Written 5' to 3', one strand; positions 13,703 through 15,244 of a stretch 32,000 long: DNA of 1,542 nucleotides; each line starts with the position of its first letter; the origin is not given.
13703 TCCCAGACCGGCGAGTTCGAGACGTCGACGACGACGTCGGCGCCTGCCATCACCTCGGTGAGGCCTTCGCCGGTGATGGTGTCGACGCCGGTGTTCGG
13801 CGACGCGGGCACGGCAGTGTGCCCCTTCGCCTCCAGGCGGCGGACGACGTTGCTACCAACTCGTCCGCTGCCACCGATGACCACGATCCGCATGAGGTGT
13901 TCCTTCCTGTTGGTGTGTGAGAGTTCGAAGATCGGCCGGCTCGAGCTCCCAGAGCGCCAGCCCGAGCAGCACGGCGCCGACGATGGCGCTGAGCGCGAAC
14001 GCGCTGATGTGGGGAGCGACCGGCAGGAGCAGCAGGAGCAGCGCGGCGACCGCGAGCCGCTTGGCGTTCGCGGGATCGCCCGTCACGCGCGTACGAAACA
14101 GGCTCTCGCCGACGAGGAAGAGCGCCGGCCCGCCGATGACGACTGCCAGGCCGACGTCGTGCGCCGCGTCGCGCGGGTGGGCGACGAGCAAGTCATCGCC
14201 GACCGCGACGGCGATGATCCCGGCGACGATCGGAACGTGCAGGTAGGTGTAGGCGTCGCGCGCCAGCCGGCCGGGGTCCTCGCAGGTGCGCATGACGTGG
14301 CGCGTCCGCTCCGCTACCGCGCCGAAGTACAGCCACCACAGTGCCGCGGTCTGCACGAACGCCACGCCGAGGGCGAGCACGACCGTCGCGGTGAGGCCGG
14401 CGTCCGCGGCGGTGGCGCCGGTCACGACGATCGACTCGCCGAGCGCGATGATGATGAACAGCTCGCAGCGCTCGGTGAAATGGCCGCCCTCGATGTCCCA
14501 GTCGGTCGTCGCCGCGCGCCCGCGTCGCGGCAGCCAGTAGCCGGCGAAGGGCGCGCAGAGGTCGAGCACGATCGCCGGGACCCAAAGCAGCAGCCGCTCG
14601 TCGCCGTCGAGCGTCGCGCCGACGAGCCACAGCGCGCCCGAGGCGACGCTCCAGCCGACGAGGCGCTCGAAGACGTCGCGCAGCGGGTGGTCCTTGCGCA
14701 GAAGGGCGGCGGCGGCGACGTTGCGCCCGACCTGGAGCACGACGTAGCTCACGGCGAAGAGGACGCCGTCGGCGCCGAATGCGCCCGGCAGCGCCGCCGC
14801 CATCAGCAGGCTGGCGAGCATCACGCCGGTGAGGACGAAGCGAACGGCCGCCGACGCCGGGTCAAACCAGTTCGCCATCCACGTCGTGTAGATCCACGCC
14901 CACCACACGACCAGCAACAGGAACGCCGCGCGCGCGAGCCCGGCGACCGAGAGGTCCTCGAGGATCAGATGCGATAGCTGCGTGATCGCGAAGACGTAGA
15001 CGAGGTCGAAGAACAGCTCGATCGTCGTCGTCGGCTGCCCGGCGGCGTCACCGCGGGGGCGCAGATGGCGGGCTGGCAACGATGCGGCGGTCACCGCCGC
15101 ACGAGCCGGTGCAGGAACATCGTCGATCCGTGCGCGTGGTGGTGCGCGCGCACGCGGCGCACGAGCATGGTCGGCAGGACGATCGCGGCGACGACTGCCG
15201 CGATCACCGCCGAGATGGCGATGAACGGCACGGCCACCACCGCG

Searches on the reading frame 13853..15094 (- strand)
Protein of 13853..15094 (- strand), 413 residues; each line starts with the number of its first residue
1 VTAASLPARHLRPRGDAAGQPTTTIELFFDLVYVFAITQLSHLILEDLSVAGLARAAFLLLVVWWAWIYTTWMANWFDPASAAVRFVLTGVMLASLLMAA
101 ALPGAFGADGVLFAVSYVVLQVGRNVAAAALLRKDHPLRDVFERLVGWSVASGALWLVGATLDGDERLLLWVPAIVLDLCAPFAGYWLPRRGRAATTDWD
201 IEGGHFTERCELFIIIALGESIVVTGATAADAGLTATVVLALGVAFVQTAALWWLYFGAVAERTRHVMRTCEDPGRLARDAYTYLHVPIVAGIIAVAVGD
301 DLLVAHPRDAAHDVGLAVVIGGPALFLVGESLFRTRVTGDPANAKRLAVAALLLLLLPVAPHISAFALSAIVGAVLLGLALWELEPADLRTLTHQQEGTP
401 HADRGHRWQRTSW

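Call 28: search_protein_families(library=pfam, proteins=[window:13853-15094:-], max_evalue=0.01)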
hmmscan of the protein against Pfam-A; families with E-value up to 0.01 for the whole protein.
window:13853-15094:- (413 aa): 1 family
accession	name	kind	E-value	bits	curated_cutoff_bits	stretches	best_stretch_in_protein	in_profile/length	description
PF06772.16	LtrA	-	2.4e-101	340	31.9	1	23-380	3-355/356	Bacterial low temperature requirement A protein (LtrA)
